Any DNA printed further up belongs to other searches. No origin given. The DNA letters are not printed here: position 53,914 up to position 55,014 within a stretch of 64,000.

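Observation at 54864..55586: Adaptor candidate: Lys-rich N-terminal peptide plus three acidic repeats with an invariant tryptophan core under purifying selection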

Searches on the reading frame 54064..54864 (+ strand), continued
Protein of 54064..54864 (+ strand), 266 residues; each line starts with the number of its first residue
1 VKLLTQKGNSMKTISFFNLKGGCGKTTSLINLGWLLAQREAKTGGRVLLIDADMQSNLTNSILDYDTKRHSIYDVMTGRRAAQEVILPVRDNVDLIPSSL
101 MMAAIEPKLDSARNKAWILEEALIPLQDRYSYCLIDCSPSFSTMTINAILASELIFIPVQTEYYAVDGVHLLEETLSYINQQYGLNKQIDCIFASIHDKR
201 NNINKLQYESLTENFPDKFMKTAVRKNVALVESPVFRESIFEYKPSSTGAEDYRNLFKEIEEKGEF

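Call 86: search_protein_families(library=pfam, proteins=[L026:6760-8013:+, L027:9193-9804:+], max_evalue=1)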
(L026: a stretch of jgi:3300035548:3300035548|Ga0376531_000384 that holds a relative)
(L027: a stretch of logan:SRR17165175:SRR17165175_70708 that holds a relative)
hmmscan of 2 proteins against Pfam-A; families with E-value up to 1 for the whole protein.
L026:6760-8013:+ (417 aa): 2 families
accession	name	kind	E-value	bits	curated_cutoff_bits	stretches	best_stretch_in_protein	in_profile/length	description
PF07382.16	HC2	-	0.0011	19.6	40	2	96-226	20-148/194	Histone H1-like nucleoprotein HC2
PF25162.1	DUF7827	-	0.081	13.5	27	1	300-342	1-42/120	Domain of unknown function (DUF7827)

L027:9193-9804:+ (203 aa): 11 families
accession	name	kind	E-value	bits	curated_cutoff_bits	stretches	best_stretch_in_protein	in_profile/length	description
PF06738.18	ThrE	-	0.025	14.5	26.3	1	96-129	74-107/241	Putative threonine/serine exporter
PF13154.11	DUF3991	-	0.035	15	24.5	1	56-100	26-65/74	Protein of unknown function (DUF3991)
PF11254.13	DUF3053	-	0.057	13.5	23.9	1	63-120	73-128/219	Protein of unknown function (DUF3053)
PF10157.14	BORCS6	-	0.059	14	35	1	135-198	30-93/101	BLOC-1-related complex sub-unit 6 C-terminal helix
PF18460.6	HetR_C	-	0.083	13.3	27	1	82-124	15-57/79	Heterocyst differentiation regulator C-terminal Hood domain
PF22813.1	TcaA_2nd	-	0.091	13.6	26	1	61-109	22-71/103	TcaA protein second domain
PF12452.13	DUF3685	-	0.093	12.9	25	1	68-136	73-144/192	Protein of unknown function (DUF3685)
PF12774.13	AAA_6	-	0.11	11.9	25.2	1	64-132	230-298/327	Hydrolytic ATP binding site of dynein motor region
PF13059.11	DUF3922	-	0.19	12.7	25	1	104-134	25-56/79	Protein of unknown function (DUF3992)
PF06847.16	Arc_PepC_II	-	0.25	12.4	29.9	1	42-98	5-49/93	Archaeal Peptidase A24 C-terminus Type II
PF01385.25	OrfB_IS605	-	0.51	11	30.5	1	67-141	47-119/120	Probable transposase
